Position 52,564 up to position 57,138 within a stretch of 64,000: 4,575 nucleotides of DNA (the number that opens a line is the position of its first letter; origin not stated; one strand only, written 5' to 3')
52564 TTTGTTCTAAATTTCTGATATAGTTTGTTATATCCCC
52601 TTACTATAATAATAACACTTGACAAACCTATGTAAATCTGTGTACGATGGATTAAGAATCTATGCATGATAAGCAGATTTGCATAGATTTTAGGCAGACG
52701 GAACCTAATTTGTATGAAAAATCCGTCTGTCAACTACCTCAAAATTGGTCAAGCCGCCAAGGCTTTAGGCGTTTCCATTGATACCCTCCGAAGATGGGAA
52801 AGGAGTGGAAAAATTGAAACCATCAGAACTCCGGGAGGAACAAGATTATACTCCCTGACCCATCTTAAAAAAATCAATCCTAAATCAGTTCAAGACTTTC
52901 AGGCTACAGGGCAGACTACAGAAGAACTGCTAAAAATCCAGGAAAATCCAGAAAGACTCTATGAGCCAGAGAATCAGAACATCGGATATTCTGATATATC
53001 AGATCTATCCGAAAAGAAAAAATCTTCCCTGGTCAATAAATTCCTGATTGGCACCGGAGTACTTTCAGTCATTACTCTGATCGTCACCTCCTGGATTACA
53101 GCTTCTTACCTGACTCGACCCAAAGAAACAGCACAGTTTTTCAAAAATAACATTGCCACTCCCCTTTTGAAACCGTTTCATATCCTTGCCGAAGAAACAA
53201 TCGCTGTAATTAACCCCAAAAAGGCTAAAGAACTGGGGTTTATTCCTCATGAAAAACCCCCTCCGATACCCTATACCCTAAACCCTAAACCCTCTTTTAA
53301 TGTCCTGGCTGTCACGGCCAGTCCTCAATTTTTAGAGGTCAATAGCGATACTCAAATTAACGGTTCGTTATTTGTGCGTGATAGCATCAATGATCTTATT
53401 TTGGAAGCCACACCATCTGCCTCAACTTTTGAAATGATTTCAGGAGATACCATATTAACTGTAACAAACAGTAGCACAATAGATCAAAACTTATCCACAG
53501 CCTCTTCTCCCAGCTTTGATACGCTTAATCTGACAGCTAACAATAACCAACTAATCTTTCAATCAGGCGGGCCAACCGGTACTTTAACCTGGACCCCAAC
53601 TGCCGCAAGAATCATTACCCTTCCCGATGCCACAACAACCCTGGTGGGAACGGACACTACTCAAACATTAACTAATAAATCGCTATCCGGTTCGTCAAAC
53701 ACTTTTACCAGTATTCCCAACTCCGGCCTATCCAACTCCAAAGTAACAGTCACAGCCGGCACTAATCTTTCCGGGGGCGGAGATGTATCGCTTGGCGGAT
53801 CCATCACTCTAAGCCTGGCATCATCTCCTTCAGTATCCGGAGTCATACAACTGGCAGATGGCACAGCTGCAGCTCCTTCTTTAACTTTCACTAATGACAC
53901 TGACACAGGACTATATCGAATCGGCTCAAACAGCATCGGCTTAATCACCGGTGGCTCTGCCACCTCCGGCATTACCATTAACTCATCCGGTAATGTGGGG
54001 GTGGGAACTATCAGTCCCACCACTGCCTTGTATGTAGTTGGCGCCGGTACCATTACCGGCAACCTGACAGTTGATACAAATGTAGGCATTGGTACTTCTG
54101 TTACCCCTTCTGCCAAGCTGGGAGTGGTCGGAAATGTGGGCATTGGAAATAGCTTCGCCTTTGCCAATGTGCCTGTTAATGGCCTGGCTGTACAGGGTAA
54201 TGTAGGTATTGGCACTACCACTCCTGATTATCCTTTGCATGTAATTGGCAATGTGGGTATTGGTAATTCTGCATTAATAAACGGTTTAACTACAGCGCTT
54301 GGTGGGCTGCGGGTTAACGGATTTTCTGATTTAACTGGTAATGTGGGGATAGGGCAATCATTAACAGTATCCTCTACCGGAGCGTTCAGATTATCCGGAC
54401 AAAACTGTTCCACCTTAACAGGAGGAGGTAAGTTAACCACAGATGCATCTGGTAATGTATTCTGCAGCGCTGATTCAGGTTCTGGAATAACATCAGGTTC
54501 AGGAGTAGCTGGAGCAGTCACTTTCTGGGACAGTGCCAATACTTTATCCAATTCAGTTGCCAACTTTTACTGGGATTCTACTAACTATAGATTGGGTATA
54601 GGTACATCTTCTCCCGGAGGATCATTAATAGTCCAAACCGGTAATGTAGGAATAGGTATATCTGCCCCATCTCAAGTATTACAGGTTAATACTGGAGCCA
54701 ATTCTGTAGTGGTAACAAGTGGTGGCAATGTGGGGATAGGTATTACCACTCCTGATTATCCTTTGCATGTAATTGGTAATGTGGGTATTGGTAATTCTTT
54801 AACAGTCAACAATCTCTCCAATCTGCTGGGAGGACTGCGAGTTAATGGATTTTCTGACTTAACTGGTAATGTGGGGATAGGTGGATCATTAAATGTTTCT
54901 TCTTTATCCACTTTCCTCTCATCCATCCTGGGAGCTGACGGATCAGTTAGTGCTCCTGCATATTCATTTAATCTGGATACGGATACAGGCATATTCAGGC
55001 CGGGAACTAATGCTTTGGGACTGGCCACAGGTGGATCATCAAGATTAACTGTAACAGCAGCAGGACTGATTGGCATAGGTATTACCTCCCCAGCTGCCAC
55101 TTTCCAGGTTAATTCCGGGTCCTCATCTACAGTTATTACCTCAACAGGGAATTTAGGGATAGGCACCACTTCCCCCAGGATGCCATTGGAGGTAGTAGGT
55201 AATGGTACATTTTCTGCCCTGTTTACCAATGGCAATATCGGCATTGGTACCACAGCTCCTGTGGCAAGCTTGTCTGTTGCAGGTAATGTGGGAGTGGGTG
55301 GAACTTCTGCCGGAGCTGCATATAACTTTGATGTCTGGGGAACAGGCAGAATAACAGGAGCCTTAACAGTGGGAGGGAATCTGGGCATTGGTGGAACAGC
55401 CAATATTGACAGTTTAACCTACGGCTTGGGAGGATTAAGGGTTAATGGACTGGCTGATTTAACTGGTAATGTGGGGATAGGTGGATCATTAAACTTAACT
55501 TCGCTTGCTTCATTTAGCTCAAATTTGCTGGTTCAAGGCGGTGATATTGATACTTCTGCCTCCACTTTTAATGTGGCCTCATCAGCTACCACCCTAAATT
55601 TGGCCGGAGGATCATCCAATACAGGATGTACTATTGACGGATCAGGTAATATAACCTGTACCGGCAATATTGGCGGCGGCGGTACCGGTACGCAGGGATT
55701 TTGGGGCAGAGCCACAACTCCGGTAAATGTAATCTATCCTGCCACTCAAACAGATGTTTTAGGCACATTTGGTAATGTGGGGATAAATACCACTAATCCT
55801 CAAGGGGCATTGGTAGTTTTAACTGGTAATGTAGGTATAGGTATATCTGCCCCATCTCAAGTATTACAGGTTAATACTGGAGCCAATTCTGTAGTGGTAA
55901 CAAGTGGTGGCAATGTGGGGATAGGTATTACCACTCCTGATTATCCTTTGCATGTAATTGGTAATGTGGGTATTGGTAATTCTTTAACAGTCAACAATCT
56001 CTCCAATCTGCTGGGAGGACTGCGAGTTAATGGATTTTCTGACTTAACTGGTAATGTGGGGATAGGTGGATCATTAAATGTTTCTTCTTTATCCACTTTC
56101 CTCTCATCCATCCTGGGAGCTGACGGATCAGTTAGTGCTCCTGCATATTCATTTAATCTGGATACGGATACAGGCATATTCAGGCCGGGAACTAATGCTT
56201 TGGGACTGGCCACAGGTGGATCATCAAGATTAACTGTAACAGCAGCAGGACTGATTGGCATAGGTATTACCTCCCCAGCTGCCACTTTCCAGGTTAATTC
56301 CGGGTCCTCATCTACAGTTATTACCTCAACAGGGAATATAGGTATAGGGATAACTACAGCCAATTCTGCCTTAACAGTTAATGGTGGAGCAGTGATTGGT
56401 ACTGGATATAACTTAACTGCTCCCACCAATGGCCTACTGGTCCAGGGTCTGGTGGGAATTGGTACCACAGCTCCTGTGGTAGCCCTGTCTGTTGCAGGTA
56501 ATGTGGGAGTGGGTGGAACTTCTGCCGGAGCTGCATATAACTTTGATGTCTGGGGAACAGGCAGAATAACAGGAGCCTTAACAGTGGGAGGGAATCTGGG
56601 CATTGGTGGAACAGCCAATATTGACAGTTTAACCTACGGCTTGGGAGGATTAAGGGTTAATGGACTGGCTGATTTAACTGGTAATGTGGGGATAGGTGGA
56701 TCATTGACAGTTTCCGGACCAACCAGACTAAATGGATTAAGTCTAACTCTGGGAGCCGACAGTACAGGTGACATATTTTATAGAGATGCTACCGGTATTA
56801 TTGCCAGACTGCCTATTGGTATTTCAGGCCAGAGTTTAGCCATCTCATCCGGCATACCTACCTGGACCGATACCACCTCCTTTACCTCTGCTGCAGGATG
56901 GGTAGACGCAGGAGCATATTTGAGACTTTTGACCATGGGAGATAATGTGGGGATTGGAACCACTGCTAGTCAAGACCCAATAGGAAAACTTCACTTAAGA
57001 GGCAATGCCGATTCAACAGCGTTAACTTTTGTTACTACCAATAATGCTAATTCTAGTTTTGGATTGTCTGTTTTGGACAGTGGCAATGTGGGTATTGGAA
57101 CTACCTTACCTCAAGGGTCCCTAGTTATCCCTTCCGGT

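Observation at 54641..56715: Recent ~1.2 kb tandem duplication inside the giant gene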

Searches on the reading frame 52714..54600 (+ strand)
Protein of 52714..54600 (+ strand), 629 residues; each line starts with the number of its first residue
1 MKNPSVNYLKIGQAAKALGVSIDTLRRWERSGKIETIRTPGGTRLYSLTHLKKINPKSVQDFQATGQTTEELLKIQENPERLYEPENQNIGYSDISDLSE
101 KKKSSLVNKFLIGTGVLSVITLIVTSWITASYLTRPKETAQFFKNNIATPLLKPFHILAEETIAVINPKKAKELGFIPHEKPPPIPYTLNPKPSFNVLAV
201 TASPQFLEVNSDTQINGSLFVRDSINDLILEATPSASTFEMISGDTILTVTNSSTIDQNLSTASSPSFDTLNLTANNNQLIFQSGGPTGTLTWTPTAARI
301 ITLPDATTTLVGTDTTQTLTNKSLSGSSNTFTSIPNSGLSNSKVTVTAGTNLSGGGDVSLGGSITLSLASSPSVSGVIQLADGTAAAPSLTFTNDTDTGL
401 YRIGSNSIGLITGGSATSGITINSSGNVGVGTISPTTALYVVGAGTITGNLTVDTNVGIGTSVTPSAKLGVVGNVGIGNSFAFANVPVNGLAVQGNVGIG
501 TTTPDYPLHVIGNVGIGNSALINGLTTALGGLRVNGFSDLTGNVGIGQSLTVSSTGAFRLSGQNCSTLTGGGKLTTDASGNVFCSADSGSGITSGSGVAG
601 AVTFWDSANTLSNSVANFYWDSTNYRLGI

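Call 14: find_related_loci(query=window:52714-54600:+, collection=genome_contigs, flank=10000)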
Query window:52714-54600:+ (629 aa) in genome_contigs; peptide patterns used: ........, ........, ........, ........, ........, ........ (x = any residue, [..] = any of these).
227 stretches matched a pattern; 7 encode a relative of the query (tblastn E <= 1e-3); 7 distinct loci.
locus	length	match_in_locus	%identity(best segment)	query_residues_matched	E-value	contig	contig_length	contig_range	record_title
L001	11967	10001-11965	69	1-570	0e+0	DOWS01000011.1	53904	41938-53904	MAG TPA_asm: Candidatus Daviesbacteria bacterium isolate UBA9644 contig_13286, whole genome shotgun sequence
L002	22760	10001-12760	40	27-629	4e-80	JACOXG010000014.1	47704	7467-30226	MAG: Candidatus Daviesbacteria bacterium isolate NC_groundwater_147_Ag_S-0.1um_38_19 S4_GD2017_2_S1_scaffold_887, whole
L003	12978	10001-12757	27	9-629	2e-33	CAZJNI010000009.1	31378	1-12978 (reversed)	MAG TPA_asm: uncultured Gammaproteobacteria bacterium isolate binchicken_co38_1358 genome assembly, contig: NODE_2964_le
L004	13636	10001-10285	45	351-443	2e-12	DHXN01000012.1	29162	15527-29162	MAG TPA_asm: Candidatus Nomurabacteria bacterium UBA5155 UBA5155_contig_12213, whole genome shotgun sequence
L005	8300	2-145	56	374-421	6e-9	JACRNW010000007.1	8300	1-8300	MAG: Candidatus Falkowbacteria bacterium isolate NC_groundwater_1945_Pr3_S-0.2um_44_4 scaffold_292201, whole genome shot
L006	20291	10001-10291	30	496-629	4e-8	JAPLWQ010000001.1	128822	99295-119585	MAG: Candidatus Magasanikiibacteriota bacterium isolate LacPavin_0920_SED2_MAG_44_15 LacPavin_0920_SED2_scaffold_1672985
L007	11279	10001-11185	51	373-464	5e-8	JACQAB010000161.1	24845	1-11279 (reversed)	MAG: Proteobacteria bacterium isolate NC_groundwater_905_Pr1_S-0.2um_57_15 Montesol18-Sp2_coassembly_scaffold_837680, wh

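Call 40: search_protein_families(library=pfam, proteins=[L002:10346-19258:+], max_evalue=0.01)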
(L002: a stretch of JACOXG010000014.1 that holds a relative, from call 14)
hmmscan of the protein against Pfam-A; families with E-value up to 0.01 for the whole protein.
L002:10346-19258:+ (2970 aa): 0 families

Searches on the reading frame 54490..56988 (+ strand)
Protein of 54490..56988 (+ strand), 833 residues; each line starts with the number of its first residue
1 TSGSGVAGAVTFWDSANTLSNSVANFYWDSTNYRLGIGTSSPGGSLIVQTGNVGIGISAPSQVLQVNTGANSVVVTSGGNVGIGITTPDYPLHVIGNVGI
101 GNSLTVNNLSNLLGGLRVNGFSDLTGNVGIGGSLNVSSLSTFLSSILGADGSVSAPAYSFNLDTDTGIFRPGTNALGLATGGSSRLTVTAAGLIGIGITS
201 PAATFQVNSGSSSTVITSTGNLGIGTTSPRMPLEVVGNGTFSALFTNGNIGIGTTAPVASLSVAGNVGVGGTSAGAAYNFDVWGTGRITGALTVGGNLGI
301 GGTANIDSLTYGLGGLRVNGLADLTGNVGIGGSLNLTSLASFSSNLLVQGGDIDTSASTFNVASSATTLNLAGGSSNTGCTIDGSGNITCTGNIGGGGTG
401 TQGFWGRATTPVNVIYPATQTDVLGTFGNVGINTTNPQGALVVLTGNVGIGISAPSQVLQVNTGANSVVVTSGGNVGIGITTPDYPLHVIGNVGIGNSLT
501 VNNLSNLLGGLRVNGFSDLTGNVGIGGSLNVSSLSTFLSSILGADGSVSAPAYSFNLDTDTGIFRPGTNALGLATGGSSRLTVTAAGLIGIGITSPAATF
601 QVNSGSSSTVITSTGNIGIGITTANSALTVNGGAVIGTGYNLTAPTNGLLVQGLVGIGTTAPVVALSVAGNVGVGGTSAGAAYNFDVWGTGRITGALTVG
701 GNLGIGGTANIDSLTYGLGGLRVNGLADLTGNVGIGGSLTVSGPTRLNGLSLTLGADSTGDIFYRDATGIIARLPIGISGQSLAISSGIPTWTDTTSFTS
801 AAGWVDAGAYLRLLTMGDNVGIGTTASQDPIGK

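Call 15: find_related_loci(query=window:54490-56988:+, collection=metagenome_contigs, flank=10000)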
Query window:54490-56988:+ (833 aa) in metagenome_contigs; peptide patterns used: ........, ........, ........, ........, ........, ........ (x = any residue, [..] = any of these).
112 stretches matched a pattern; 13 encode a relative of the query (tblastn E <= 1e-3); 13 distinct loci.
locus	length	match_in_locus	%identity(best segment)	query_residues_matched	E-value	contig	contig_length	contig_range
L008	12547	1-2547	39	47-833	3e-97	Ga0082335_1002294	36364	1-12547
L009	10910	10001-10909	51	32-757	3e-58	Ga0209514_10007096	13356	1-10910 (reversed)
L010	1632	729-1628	51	32-757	7e-60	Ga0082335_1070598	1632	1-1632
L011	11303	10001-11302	61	32-738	2e-48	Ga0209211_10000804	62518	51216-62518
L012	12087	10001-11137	34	5-833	9e-36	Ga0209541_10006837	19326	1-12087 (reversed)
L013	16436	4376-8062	57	14-831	1e-53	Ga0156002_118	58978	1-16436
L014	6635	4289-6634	36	2-742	2e-22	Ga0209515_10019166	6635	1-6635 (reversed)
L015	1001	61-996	34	7-742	6e-15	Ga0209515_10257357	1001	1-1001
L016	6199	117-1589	29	47-715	1e-8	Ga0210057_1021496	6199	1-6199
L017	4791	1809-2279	34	25-207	8e-8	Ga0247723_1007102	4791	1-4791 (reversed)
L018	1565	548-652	58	25-61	9e-7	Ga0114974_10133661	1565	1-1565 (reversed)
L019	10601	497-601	58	25-61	2e-6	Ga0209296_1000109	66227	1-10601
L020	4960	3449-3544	53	19-50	1e-5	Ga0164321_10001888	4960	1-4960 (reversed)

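Call 18: search_solved_structures(query=window:54490-56988:+, max_evalue=1, show_alignments=2)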
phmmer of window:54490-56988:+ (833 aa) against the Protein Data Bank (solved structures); distinct sequences matched with E-value up to 1: 2.
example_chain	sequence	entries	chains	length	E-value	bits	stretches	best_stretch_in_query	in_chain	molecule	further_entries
8ond_A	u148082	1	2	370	0.012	17.2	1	206-276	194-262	bd2133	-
3lnp_A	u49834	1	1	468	0.075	14.6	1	661-805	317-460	Amidohydrolase family Protein OLEI01672_1_465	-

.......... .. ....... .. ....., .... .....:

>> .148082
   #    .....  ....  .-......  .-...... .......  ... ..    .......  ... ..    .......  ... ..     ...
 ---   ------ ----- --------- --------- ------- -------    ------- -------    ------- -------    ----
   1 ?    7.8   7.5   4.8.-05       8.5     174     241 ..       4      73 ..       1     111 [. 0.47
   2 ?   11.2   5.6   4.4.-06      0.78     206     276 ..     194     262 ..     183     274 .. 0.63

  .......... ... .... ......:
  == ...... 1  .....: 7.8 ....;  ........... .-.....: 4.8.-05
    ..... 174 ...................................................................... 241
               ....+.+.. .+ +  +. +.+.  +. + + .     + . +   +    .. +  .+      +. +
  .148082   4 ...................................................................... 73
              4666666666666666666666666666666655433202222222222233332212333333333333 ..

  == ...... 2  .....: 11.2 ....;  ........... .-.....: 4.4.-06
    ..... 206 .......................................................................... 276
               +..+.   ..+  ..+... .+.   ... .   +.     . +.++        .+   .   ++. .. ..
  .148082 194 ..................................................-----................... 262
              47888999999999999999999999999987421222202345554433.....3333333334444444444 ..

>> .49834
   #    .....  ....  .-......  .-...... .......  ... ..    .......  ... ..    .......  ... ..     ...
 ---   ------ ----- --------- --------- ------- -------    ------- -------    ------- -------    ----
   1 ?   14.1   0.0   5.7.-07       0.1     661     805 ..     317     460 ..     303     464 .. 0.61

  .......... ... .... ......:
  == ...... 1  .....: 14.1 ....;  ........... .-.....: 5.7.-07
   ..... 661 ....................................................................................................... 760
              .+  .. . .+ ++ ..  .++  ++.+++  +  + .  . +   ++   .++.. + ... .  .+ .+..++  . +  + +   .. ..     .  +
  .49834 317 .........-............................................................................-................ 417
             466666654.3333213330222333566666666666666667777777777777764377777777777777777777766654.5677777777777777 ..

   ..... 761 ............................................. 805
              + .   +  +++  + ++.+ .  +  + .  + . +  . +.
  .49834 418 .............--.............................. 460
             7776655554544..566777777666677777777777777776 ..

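Call 19: search_protein_families(library=phrogs, proteins=[window:54490-56988:+], max_evalue=0.01)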
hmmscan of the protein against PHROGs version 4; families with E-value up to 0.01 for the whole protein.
window:54490-56988:+ (833 aa): 8 families
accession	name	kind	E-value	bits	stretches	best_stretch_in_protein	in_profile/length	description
phrog_9942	-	tail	2.6e-19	69.8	2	139-211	155-205/1178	tail fiber protein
phrog_28766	-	tail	1e-09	38.3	2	151-215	227-288/472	tail fiber protein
phrog_14100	-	unknown function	2.5e-09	37.6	2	136-207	45-115/485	-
phrog_18345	-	tail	5.8e-08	32.5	2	131-209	193-271/956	tail fiber protein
phrog_5070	-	unknown function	1.9e-06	28.4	0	668-747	103-181/182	-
phrog_692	-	head and packaging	7.4e-06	26.2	0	544-578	47-81/440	virion structural protein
phrog_32424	-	unknown function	0.0022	18.7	0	70-91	33-54/79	-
phrog_7964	-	unknown function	0.0072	16.3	0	679-749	112-182/269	-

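Call 40: search_protein_families(library=pfam, proteins=[L013:35-11365:+], max_evalue=0.01)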
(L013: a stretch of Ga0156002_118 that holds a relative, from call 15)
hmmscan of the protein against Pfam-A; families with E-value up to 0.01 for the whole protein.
L013:35-11365:+ (3776 aa): 5 families
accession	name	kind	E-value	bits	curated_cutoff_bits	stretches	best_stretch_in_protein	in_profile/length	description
PF14890.11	Intein_splicing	-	1.5e-45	155.2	35.8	3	686-980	5-155/155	Intein splicing domain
PF08309.17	LVIVD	-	1.5e-12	47.1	20.2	0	2228-2243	23-38/42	LVIVD repeat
PF01079.26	Hint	-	1.8e-06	28.1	29.7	1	690-760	27-99/213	Hint module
PF07591.16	PT-HINT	-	3.6e-05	24.5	27.7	0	1405-1455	71-123/137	Pretoxin HINT domain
PF10295.14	DUF2406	-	0.00061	20.8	27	0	2099-2120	24-45/63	Uncharacterised protein (DUF2406)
